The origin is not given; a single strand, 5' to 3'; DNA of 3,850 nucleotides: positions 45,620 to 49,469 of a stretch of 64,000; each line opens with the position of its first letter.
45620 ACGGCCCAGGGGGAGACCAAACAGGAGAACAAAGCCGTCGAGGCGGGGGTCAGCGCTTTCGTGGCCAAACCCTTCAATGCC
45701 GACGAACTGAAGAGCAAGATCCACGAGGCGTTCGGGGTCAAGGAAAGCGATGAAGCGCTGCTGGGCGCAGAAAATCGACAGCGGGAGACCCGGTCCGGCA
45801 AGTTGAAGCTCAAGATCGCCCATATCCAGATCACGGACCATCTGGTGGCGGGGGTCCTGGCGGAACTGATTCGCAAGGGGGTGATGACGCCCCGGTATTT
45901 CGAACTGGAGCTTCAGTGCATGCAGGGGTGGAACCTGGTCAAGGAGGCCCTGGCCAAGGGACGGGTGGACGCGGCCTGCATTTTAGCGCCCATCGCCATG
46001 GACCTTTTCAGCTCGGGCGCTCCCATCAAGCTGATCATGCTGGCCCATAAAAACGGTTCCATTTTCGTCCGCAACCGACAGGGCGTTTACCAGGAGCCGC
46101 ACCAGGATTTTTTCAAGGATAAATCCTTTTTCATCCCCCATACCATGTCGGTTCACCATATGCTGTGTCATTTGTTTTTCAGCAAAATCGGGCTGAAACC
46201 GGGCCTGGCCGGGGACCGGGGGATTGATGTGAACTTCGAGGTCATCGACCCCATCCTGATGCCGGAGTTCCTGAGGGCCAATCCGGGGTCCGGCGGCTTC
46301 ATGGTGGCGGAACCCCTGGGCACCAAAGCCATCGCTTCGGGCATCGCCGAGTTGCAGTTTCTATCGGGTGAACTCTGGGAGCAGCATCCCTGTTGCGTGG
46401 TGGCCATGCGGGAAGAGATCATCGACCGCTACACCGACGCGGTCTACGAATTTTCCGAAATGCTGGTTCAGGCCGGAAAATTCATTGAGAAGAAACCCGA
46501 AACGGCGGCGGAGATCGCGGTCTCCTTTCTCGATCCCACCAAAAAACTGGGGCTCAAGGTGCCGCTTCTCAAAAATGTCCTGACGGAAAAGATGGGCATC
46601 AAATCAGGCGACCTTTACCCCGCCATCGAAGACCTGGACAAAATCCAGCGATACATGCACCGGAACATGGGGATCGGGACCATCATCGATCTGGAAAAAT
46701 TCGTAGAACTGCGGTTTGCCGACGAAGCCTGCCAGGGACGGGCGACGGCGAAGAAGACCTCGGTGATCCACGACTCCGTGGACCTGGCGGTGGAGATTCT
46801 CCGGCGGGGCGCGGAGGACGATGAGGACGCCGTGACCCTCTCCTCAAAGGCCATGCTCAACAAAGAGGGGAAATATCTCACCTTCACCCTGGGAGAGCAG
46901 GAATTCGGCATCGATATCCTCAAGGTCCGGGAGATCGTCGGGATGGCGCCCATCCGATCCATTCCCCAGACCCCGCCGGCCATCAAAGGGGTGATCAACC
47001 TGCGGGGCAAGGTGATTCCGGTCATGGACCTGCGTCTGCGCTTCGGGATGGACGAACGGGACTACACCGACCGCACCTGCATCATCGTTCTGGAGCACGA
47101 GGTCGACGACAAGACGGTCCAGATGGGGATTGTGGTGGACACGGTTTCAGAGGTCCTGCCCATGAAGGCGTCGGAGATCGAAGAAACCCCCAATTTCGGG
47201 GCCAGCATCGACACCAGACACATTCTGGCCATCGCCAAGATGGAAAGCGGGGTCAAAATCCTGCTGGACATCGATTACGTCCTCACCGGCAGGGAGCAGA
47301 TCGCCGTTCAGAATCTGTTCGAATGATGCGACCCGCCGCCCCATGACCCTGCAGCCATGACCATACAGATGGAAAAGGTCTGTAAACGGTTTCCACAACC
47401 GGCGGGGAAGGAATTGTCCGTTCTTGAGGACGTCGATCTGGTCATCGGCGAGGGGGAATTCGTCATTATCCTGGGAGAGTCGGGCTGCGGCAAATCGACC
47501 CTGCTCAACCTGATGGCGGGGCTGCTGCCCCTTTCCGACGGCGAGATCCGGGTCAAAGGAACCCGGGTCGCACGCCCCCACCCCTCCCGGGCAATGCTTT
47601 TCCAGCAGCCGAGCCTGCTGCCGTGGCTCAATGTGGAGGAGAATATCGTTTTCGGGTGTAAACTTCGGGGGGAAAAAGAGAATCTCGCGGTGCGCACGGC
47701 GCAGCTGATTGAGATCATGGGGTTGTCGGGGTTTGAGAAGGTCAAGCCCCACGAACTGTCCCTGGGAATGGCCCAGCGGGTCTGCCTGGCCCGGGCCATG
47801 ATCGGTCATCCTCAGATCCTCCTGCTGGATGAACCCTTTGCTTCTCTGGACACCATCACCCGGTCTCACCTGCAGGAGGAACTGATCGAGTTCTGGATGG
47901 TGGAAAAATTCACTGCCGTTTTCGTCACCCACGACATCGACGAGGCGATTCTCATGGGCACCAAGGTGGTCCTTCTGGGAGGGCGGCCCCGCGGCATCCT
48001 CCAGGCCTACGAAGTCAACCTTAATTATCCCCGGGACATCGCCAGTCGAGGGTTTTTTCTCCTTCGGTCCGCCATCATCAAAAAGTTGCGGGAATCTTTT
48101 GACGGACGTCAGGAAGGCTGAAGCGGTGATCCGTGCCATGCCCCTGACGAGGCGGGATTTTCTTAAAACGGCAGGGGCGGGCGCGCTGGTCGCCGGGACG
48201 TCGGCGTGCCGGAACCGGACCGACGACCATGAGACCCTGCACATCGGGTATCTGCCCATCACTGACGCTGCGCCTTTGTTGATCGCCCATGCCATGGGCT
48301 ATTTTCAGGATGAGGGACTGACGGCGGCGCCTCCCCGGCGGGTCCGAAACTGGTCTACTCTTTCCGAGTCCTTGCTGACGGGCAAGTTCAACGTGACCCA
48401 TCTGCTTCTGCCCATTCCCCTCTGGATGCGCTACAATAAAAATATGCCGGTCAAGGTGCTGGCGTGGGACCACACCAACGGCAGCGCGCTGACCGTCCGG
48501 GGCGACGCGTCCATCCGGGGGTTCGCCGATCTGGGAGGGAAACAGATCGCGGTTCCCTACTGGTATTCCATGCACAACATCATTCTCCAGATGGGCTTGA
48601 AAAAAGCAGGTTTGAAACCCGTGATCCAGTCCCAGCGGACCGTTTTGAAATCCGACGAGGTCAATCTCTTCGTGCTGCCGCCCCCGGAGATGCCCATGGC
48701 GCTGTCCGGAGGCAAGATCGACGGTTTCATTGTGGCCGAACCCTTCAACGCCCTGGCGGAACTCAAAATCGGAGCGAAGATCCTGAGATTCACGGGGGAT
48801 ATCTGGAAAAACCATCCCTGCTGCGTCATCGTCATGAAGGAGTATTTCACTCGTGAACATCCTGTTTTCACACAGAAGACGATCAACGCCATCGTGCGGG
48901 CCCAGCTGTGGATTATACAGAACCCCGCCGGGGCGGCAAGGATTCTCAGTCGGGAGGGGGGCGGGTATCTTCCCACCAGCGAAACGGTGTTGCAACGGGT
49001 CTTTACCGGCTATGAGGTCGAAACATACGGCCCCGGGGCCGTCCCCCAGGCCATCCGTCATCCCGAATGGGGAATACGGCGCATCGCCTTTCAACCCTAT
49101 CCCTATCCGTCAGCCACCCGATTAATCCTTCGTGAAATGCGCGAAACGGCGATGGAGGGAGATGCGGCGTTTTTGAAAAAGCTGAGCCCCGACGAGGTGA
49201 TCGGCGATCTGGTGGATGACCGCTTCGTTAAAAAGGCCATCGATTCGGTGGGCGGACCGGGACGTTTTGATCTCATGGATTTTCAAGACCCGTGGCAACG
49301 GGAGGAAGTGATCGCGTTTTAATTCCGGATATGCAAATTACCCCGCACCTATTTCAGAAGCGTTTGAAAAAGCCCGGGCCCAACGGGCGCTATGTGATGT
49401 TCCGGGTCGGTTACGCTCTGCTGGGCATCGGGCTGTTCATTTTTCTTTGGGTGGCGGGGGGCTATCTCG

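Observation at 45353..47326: Single protein fusing a CheY-like receiver, a cytoplasmic ABC solute-binding-protein-like domain and a CheW domain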

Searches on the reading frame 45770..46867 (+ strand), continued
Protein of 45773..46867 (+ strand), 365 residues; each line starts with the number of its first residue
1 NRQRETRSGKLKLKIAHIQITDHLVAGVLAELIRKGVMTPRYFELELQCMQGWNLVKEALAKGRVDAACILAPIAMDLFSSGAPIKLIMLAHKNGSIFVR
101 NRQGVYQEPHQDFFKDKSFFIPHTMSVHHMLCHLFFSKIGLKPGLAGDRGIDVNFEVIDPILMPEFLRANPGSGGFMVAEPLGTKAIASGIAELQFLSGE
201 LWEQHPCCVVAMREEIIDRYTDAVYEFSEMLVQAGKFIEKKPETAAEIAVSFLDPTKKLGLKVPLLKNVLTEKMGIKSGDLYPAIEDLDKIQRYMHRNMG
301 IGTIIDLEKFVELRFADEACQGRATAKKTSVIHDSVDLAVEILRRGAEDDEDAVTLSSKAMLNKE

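Call 54: search_protein_families(library=pfam, proteins=[P0217, P0221, P0254, P0196, P0234, P0218, P0190, P0194, P0138, P0141], max_evalue=0.0001)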
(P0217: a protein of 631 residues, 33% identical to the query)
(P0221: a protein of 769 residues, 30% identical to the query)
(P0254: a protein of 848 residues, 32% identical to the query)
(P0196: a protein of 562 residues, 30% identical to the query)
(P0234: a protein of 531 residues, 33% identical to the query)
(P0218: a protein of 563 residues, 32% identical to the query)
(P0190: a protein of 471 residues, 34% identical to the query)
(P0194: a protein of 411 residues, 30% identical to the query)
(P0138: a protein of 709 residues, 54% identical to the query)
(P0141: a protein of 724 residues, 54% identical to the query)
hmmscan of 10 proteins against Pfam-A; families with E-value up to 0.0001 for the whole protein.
P0217 (631 aa): 3 families
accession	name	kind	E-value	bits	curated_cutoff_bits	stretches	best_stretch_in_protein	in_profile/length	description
PF13379.11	NMT1_2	-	8.6e-33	114.6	24.7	1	334-564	5-250/252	NMT1-like family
PF09084.16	NMT1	-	8.4e-09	36.1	20.5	1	380-536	37-196/216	NMT1/THI5 like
PF12974.12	Phosphonate-bd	-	9.3e-09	35.5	27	1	362-466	27-137/242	ABC transporter, phosphonate, periplasmic substrate-binding protein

P0221 (769 aa): 5 families
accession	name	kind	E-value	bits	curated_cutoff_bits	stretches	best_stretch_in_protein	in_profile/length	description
PF13379.11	NMT1_2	-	7.5e-35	121.4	24.7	1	471-692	8-245/252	NMT1-like family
PF09084.16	NMT1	-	1.8e-12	48.1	20.5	1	516-672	39-198/216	NMT1/THI5 like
PF12974.12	Phosphonate-bd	-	3.7e-10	40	27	1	505-634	36-173/242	ABC transporter, phosphonate, periplasmic substrate-binding protein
PF13185.12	GAF_2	-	2e-09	38.2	28.6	1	308-444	7-135/136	GAF domain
PF16868.10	NMT1_3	-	4.2e-06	27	27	1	539-625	81-168/289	NMT1-like family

P0254 (848 aa): 3 families
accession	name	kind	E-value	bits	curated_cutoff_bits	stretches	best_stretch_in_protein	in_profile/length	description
PF00015.26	MCPsignal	-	2.3e-33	115.9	34.6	1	286-469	2-171/172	Methyl-accepting chemotaxis protein (MCP) signalling domain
PF13379.11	NMT1_2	-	4.3e-33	115.6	24.7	1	551-772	4-246/252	NMT1-like family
PF09084.16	NMT1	-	2.6e-07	31.2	20.5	1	614-759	55-205/216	NMT1/THI5 like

P0196 (562 aa): 5 families
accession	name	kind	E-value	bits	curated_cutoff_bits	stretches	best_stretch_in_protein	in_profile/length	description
PF13379.11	NMT1_2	-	9.6e-23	81.7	24.7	1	246-477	3-242/252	NMT1-like family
PF13489.12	Methyltransf_23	-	4.4e-06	26.9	27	1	12-122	20-120/164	Methyltransferase domain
PF09084.16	NMT1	-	1.3e-05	25.6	20.5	1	331-467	72-203/216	NMT1/THI5 like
PF08242.18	Methyltransf_12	-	7e-05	23.9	30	0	19-116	1-98/98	Methyltransferase domain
PF12974.12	Phosphonate-bd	-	9.8e-05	22.3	27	0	290-382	38-136/242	ABC transporter, phosphonate, periplasmic substrate-binding protein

P0234 (531 aa): 2 families
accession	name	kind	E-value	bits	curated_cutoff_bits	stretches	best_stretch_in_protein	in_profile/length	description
PF13379.11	NMT1_2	-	1.4e-28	100.9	24.7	1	238-461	4-246/252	NMT1-like family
PF00672.30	HAMP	-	1.4e-05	25.8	25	0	55-85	10-39/53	HAMP domain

P0218 (563 aa): 3 families
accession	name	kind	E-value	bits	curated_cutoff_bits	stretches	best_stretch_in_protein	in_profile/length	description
PF13379.11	NMT1_2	-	8e-31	108.2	24.7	1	5-228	4-246/252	NMT1-like family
PF00528.27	BPD_transp_1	-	6.6e-24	85.1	26.4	1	386-556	1-183/184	Binding-protein-dependent transport system inner membrane component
PF09084.16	NMT1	-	7.3e-12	46.1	20.5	1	86-222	74-212/216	NMT1/THI5 like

P0190 (471 aa): 2 families
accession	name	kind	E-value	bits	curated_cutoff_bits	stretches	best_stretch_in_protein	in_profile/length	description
PF13379.11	NMT1_2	-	9.1e-22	78.5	24.7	1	2-225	5-244/252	NMT1-like family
PF09084.16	NMT1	-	7.5e-10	39.5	20.5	1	88-225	78-216/216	NMT1/THI5 like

P0194 (411 aa): 4 families
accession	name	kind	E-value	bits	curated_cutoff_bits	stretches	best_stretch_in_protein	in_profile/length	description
PF13379.11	NMT1_2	-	1e-39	137.3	24.7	1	107-330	2-240/252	NMT1-like family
PF09084.16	NMT1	-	4.5e-08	33.7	20.5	1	140-322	21-205/216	NMT1/THI5 like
PF12974.12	Phosphonate-bd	-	1.7e-07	31.3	27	1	148-247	37-142/242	ABC transporter, phosphonate, periplasmic substrate-binding protein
PF03180.19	Lipoprotein_9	-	8.7e-05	22.2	27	0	114-240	2-125/236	NlpA lipoprotein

P0138 (709 aa): 3 families
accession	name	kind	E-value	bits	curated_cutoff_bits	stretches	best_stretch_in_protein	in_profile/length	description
PF01584.24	CheW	-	3e-34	118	23.5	1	562-700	1-133/138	CheW-like domain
PF13379.11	NMT1_2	-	6.7e-24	85.5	24.7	1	146-408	3-248/252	NMT1-like family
PF00072.30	Response_reg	-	2.5e-21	76.3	30.2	1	10-121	1-108/111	Response regulator receiver domain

P0141 (724 aa): 3 families
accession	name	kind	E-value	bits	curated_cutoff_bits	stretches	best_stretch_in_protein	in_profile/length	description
PF13379.11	NMT1_2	-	1.8e-25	90.6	24.7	1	149-393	4-248/252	NMT1-like family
PF00072.30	Response_reg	-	2.8e-23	82.6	30.2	1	11-124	1-110/111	Response regulator receiver domain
PF07228.17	SpoIIE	-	3e-11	44.1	25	1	565-723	35-191/192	Stage II sporulation protein E (SpoIIE)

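Call 73: search_protein_families(library=pfam, proteins=[P0127, P0137, P0131], max_evalue=0.001)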
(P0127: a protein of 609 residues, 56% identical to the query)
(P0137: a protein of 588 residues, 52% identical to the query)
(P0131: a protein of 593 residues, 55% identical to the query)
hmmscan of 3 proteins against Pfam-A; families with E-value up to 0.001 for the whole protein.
P0127 (609 aa): 3 families
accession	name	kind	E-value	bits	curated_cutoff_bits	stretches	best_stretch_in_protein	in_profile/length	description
PF00072.30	Response_reg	-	1.9e-26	92.8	30.2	1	10-122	1-110/111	Response regulator receiver domain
PF13379.11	NMT1_2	-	3.8e-22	79.8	24.7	1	143-383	5-248/252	NMT1-like family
PF07382.16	HC2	-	0.00065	20.3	40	1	524-604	46-128/194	Histone H1-like nucleoprotein HC2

P0137 (588 aa): 2 families
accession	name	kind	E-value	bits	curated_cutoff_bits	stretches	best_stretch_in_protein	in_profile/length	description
PF00072.30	Response_reg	-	8.1e-25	87.6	30.2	1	8-121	1-110/111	Response regulator receiver domain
PF13379.11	NMT1_2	-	8.2e-23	81.9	24.7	1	153-390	9-246/252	NMT1-like family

P0131 (593 aa): 2 families
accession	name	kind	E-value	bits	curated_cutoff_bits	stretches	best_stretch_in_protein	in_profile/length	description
PF00072.30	Response_reg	-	9.3e-35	119.6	30.2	2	9-122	1-110/111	Response regulator receiver domain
PF13379.11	NMT1_2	-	1.3e-24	87.9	24.7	1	150-386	7-247/252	NMT1-like family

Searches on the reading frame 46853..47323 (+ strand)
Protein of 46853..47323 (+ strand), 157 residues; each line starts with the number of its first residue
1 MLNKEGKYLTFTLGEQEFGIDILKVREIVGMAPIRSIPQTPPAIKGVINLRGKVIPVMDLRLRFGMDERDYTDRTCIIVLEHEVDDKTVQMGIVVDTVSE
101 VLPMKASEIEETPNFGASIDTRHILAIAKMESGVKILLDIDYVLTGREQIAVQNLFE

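Call 59: search_solved_structures(query=window:46853-47323:+, max_evalue=1e-20, show_alignments=1)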
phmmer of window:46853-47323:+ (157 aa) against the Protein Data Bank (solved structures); distinct sequences matched with E-value up to 1e-20: 3.
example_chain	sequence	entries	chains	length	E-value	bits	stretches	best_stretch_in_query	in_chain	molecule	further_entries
2ho9_A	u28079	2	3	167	1.8e-30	108.8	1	7-150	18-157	Chemotaxis protein cheW | CheW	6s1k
8c5v_E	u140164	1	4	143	3e-30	108.1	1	7-148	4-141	Chemotaxis protein CheW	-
2qdl_A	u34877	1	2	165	5.2e-24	87.9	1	7-148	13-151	Chemotaxis signal transduction protein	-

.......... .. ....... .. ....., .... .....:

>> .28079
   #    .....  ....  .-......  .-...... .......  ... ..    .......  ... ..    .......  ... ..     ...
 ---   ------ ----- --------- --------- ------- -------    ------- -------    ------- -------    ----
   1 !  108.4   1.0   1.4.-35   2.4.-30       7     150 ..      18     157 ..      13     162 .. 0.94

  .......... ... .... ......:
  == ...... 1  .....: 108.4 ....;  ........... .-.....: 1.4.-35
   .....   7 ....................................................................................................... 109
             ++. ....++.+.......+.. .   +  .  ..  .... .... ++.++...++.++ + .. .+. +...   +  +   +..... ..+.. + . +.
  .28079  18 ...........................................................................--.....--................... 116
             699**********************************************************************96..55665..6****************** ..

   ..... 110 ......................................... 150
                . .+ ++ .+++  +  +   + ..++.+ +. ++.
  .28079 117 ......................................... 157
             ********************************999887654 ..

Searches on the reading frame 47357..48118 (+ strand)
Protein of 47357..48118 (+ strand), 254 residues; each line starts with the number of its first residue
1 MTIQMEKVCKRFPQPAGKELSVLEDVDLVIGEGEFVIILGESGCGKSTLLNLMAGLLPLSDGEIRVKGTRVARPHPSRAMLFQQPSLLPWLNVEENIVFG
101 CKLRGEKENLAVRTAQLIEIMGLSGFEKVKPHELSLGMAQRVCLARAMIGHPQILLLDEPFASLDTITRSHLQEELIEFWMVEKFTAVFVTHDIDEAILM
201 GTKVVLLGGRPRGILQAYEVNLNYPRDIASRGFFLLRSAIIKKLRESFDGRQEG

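Call 7: search_protein_families(library=pfam, proteins=[window:47357-48118:+], max_evalue=0.001)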
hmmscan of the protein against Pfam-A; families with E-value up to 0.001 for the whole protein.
window:47357-48118:+ (254 aa): 5 families
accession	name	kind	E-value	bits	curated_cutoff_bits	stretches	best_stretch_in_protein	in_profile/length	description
PF00005.33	ABC_tran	-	3.1e-31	109.2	25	1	23-162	1-137/137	ABC transporter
PF13304.12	AAA_21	-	3.2e-05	24.6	27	0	128-193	232-299/304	AAA domain, putative AbiEii toxin, Type IV TA system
PF03193.22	RsgA_GTPase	-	0.00013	22.3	30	1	32-67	106-140/174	RsgA GTPase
PF13401.12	AAA_22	-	0.00032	21.5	27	1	34-159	6-92/130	AAA domain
PF20703.3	nSTAND1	-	0.00044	20.4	27.1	1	32-71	32-70/379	Novel STAND NTPase 1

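Call 21: search_protein_families(library=ncbifam, proteins=[window:47357-48118:+], max_evalue=0.00001)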
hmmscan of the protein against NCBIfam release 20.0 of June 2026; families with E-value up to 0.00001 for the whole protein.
window:47357-48118:+ (254 aa): 178 families (the best 25 are shown)
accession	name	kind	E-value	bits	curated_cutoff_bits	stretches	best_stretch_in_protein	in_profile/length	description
NF040729.1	ABC_ATP_SaoA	equivalog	7.7e-61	205.6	360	1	3-247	2-246/248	ABC transporter ATP-binding protein SaoA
NF008421.0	PRK11248.1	equivalog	1.9e-58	197.9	357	1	20-222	14-217/255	taurine ABC transporter ATP-binding subunit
TIGR01184.1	ntrCD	subfamily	2.3e-57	194.2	291.8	1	23-228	1-210/230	nitrate ABC transporter ATP-binding protein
TIGR03265.1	PhnT2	equivalog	1.6e-49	169.1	457.7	1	3-207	5-208/353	putative 2-aminoethylphosphonate ABC transporter ATP-binding protein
TIGR03415.1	ABC_choXWV_ATP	equivalog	1.3e-47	162.6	483.75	1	16-208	34-239/382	choline ABC transporter ATP-binding protein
NF008420.0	PRK11247.1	equivalog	4e-47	160.5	395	1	5-242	15-240/257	aliphatic sulfonates ABC transporter ATP-binding protein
NF008653.0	PRK11650.1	subfamily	4.7e-47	160.7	432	1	3-209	4-211/357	sn-glycerol-3-phosphate ABC transporter ATP-binding protein UgpC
NF006987.0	PRK09452.1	equivalog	7.6e-46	156.5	482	1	3-207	18-221/378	spermidine/putrescine ABC transporter ATP-binding protein PotA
TIGR01186.1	proV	subfamily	1.7e-45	155.7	326.6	1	19-207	6-203/363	betaine/proline/choline family ABC transporter ATP-binding protein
NF043075.1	MMSYN1_0197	equivalog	7.5e-45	153.3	550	1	4-208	4-207/341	spermidine/putrescine ABC transporter ATP-binding protein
TIGR00968.1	3a0106s01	subfamily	6.1e-44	150.3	342.75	1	3-207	1-204/237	sulfate ABC transporter ATP-binding protein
NF008233.0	PRK11000.1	equivalog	1.5e-42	145.8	568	1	3-209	4-209/369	maltose/maltodextrin ABC transporter ATP-binding protein MalK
NF040840.2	tungstate_WtpC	equivalog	2.1e-42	145.6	440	1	23-207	16-204/347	tungstate ABC transporter ATP-binding protein WtpC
TIGR01187.1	potA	subfamily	2.3e-42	145.2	355.6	1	38-208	1-175/325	polyamine ABC transporter ATP-binding protein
NF008105.0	PRK10851.1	equivalog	1.7e-40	138.9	502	1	1-208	1-211/362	sulfate/thiosulfate ABC transporter ATP-binding protein CysA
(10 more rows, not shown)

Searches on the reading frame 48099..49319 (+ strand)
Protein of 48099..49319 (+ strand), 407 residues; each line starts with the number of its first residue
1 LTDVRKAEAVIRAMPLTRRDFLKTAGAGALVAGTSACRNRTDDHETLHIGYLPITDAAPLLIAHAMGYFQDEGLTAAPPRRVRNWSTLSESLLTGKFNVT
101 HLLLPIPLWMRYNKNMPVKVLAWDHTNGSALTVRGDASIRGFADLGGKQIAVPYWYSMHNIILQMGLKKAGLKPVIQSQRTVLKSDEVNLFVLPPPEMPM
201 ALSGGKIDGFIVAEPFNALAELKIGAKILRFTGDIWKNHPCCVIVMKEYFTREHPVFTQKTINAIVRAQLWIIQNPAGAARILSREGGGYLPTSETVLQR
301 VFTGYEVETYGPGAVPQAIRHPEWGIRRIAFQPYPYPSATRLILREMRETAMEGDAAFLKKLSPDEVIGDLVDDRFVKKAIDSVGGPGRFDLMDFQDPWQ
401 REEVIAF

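Call 7: search_protein_families(library=pfam, proteins=[window:48099-49319:+], max_evalue=0.001)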
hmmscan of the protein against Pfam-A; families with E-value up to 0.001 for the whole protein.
window:48099-49319:+ (407 aa): 3 families
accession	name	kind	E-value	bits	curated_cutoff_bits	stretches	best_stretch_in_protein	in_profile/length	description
PF13379.11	NMT1_2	-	1.7e-45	156.2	24.7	1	44-279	5-244/252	NMT1-like family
PF09084.16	NMT1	-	6.8e-11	42.9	20.5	1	55-279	2-216/216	NMT1/THI5 like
PF10518.14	TAT_signal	-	3e-05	24.2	22.7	1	16-34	2-20/21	TAT (twin-arginine translocation) pathway signal sequence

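Call 21: search_protein_families(library=ncbifam, proteins=[window:48099-49319:+], max_evalue=0.00001)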
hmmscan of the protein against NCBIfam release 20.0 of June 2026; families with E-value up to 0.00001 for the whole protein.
window:48099-49319:+ (407 aa): 5 families
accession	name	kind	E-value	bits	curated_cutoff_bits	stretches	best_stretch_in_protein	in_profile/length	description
TIGR01728.1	SsuA_fam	subfamily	2.8e-28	99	163.5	1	48-288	2-232/290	aliphatic sulfonate ABC transporter substrate-binding protein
NF040735.1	SBP_SaoX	equivalog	1.8e-16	60.1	300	1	46-285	4-231/330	ABC transporter substrate-binding subunit SaoX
TIGR01729.1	taurine_ABC_bnd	equivalog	2.9e-09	36.8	304.25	1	58-276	10-217/300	taurine ABC transporter substrate-binding protein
NF008553.0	PRK11480.1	equivalog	5e-09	35.8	490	1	55-277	31-240/320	taurine ABC transporter substrate-binding protein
NF008588.0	PRK11553.1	subfamily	6.2e-08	32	299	1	130-288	112-256/319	aliphatic sulfonate ABC transporter substrate-binding protein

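Call 42: search_solved_structures(query=window:48099-49319:+, max_evalue=0.001, show_alignments=2)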
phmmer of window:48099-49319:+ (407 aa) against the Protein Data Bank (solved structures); distinct sequences matched with E-value up to 0.001: 12.
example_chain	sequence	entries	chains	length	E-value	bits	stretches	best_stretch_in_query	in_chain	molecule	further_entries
8wm7_C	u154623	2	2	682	1.1e-17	67.1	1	46-270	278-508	Nitrate transport ATP-binding protein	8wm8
8w9m_C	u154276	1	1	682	1.1e-17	67.1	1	46-270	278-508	Nitrate transport ATP-binding protein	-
9uai_E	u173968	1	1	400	4.2e-17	65.2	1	46-286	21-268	Nitrate transport ATP-binding subunits C and D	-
9uak_A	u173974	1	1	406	4.4e-17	65.1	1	46-286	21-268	C terminal regulatory domain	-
3un6_A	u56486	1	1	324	8.4e-17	64.2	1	41-259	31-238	ABC transporter substrate-binding protein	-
9u9z_C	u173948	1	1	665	1.2e-16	63.7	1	45-286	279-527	CmpC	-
9ua0_C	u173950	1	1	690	1.3e-16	63.6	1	45-286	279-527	CmpC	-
9ua1_C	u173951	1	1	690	1.3e-16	63.6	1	45-286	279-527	CmpC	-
2i48_A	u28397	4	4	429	6.5e-16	61.3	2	186-346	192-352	Bicarbonate transporter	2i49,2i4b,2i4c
2g29_A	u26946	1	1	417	3.1e-13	52.5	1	45-293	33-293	Nitrate transport protein nrtA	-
3qsl_A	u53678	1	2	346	5.2e-10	41.8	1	14-316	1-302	Putative exported protein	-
6ssy_A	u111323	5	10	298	4.9e-07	32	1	55-276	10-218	Taurine-binding periplasmic protein | Taurine ABC transporter substrate-binding protein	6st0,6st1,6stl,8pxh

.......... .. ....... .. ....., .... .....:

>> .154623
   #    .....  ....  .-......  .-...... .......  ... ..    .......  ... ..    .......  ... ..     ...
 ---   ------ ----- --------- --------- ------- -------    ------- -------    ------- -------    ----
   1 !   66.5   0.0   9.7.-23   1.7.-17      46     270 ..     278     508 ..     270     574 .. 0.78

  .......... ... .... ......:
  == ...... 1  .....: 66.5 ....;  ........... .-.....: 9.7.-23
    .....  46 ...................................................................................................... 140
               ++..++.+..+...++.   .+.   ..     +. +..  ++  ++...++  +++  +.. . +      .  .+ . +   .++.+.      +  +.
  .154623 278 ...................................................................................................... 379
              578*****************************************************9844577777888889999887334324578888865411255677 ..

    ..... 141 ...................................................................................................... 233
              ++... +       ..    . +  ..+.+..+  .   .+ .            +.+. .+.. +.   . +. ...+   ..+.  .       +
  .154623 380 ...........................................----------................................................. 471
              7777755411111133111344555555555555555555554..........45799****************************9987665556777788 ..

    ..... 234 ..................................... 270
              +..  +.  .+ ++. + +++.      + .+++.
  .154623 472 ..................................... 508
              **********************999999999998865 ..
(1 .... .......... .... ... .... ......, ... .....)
